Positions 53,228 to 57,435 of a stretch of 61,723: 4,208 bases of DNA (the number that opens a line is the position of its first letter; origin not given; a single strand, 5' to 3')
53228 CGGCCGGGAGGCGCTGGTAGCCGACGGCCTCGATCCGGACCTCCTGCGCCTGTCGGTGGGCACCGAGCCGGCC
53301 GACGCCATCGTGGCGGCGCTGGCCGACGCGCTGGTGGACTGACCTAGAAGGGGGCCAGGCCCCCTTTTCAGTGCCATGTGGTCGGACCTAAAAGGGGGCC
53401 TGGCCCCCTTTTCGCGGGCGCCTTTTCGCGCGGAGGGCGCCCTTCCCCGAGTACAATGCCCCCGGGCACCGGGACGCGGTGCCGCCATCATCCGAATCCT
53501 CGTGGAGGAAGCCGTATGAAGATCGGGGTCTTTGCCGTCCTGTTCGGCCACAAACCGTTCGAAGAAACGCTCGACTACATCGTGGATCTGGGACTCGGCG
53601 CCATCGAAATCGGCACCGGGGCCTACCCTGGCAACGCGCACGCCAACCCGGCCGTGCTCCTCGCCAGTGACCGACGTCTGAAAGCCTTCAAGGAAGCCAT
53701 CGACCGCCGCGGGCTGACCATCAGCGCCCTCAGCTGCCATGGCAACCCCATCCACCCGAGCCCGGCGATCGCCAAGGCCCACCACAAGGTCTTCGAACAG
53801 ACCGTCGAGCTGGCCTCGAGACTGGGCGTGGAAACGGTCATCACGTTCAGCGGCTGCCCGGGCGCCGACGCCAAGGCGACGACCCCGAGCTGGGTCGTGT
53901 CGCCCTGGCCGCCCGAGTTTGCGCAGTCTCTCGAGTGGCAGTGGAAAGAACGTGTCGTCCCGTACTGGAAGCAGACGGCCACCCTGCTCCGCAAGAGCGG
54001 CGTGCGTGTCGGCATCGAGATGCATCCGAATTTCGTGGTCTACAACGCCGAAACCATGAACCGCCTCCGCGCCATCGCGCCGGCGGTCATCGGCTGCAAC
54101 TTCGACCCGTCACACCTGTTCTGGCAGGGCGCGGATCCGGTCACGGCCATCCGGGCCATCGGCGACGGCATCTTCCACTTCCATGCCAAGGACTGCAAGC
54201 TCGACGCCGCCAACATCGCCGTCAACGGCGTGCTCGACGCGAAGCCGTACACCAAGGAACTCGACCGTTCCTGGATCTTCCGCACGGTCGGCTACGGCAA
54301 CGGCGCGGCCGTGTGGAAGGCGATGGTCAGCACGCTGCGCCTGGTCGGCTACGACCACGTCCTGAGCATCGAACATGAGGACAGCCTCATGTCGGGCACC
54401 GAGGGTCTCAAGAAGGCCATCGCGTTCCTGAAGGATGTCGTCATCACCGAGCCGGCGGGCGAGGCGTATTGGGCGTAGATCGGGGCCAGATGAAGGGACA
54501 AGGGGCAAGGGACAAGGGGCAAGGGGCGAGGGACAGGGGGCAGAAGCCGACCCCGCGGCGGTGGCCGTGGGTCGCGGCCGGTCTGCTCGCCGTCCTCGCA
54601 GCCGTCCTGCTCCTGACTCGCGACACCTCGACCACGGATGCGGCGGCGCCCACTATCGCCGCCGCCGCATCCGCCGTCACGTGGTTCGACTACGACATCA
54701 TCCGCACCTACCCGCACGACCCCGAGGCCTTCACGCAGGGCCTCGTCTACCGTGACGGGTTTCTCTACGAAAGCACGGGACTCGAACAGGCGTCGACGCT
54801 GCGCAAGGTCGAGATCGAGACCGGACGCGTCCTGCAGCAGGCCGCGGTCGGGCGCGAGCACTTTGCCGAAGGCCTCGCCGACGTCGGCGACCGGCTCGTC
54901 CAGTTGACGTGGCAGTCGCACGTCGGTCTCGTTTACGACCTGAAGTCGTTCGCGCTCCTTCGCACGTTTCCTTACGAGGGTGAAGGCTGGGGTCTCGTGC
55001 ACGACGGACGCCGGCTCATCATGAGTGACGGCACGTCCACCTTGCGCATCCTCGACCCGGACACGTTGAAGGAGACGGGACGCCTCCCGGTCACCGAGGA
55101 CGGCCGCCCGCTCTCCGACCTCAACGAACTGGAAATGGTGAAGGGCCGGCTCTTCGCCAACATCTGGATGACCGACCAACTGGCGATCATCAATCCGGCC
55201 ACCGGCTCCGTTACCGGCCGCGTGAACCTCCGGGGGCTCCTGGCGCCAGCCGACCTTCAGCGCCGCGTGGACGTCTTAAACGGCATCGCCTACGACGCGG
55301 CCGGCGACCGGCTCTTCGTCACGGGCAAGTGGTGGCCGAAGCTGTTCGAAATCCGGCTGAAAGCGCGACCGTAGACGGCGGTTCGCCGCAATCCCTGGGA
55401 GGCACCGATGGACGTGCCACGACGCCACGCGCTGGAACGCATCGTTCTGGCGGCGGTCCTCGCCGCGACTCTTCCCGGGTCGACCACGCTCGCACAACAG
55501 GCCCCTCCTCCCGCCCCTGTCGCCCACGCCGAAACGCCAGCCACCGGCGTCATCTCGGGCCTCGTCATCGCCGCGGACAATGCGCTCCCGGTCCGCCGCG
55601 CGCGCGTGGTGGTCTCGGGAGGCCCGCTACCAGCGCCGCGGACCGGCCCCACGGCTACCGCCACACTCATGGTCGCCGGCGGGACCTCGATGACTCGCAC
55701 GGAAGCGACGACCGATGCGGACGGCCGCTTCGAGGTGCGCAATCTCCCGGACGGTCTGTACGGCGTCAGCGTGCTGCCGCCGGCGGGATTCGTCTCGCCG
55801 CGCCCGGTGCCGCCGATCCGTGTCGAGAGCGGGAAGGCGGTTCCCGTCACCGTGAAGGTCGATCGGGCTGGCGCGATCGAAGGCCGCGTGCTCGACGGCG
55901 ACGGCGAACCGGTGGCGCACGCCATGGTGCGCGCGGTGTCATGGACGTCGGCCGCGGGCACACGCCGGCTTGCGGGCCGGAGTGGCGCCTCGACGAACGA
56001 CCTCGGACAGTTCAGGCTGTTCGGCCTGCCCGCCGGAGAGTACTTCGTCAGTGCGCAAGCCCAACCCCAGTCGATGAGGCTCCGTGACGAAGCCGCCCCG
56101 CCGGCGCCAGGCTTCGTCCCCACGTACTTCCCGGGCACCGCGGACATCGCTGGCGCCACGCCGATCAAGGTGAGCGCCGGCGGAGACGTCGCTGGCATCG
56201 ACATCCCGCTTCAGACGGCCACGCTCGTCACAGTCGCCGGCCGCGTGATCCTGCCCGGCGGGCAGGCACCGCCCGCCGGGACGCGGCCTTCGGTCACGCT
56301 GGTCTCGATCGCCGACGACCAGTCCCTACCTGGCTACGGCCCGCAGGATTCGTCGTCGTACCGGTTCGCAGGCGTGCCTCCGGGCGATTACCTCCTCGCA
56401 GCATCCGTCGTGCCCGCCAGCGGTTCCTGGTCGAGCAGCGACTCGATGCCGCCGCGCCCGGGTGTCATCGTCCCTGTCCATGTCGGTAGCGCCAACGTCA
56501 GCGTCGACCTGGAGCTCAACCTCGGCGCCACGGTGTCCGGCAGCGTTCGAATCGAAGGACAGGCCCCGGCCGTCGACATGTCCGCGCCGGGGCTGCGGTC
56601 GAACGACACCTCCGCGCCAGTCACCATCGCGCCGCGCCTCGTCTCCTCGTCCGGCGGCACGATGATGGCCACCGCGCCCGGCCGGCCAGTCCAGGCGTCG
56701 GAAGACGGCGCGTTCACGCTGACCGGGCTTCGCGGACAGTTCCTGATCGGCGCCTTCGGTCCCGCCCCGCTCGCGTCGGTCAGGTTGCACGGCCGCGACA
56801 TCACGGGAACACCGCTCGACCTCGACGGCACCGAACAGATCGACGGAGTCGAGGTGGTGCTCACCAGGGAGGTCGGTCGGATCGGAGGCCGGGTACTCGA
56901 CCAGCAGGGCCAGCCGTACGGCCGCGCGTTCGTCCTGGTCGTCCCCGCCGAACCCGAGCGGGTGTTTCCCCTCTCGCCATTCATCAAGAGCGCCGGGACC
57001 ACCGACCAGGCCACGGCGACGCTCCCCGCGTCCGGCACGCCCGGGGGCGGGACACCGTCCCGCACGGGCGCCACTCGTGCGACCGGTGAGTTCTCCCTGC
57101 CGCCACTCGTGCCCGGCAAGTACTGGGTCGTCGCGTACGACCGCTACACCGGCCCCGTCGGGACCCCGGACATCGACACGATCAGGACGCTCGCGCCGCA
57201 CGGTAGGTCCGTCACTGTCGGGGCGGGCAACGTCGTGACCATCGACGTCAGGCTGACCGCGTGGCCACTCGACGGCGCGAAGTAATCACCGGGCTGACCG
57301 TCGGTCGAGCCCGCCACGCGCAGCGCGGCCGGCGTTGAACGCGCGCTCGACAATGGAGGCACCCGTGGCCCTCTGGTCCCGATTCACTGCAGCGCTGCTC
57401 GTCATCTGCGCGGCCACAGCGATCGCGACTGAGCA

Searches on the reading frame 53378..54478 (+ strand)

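Call 16: search_protein_families(library=pfam, proteins=[window:53378-54478:+], max_evalue=0.00001)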
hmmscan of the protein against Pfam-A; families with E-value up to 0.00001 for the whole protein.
window:53378-54478:+ (366 aa): 1 family
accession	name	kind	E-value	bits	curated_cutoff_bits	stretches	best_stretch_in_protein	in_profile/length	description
PF01261.30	AP_endonuc_2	-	1.1e-33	117.4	31.1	1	66-353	2-248/249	Xylose isomerase-like TIM barrel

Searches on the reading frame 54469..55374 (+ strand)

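Call 16: search_protein_families(library=pfam, proteins=[window:54469-55374:+], max_evalue=0.00001)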
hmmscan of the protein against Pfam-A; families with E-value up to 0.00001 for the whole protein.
window:54469-55374:+ (301 aa): 1 family
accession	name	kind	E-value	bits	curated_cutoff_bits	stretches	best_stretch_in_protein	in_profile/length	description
PF05096.18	Glu_cyclase_2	-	4.1e-93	311.8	22.3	1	58-297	10-249/249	Glutamine cyclotransferase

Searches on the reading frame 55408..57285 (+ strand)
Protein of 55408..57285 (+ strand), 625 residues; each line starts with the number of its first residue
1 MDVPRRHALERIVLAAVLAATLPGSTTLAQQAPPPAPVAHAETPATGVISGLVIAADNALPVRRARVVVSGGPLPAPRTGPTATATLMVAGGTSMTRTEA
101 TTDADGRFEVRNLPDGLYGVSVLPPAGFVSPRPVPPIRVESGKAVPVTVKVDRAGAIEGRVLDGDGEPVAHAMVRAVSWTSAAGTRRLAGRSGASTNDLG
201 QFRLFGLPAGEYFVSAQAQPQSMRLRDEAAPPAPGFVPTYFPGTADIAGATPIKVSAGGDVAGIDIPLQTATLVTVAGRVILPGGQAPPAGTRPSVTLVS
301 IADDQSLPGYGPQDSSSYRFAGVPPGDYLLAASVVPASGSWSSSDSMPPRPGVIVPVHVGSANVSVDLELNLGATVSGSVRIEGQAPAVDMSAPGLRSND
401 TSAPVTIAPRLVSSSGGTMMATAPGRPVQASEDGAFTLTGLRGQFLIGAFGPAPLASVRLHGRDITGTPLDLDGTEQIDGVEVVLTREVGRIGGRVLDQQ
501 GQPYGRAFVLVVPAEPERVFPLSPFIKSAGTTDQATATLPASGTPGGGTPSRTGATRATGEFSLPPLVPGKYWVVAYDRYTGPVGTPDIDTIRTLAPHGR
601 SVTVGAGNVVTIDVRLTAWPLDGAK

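Call 16: search_protein_families(library=pfam, proteins=[window:55408-57285:+], max_evalue=0.00001)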
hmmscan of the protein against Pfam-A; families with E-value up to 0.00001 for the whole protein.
window:55408-57285:+ (625 aa): 5 families
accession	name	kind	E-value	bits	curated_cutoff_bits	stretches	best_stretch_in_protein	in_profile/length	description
PF13620.12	CarboxypepD_reg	-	2.9e-24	85.6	32.3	1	157-219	2-57/82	Carboxypeptidase regulatory-like domain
PF17210.9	SdrD_B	-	1.3e-07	32.3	29.7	0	86-129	30-71/112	SdrD B-like domain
PF13715.12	CarbopepD_reg_2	-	8.5e-07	29.4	32.2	0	95-120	23-48/88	CarboxypepD_reg-like domain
PF10670.15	DUF4198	-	8.1e-06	26.5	34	0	66-122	152-205/209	Domain of unknown function (DUF4198)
PF17802.7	SpaA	-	8.3e-06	26.3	23.1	0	84-139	20-76/91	Prealbumin-like fold domain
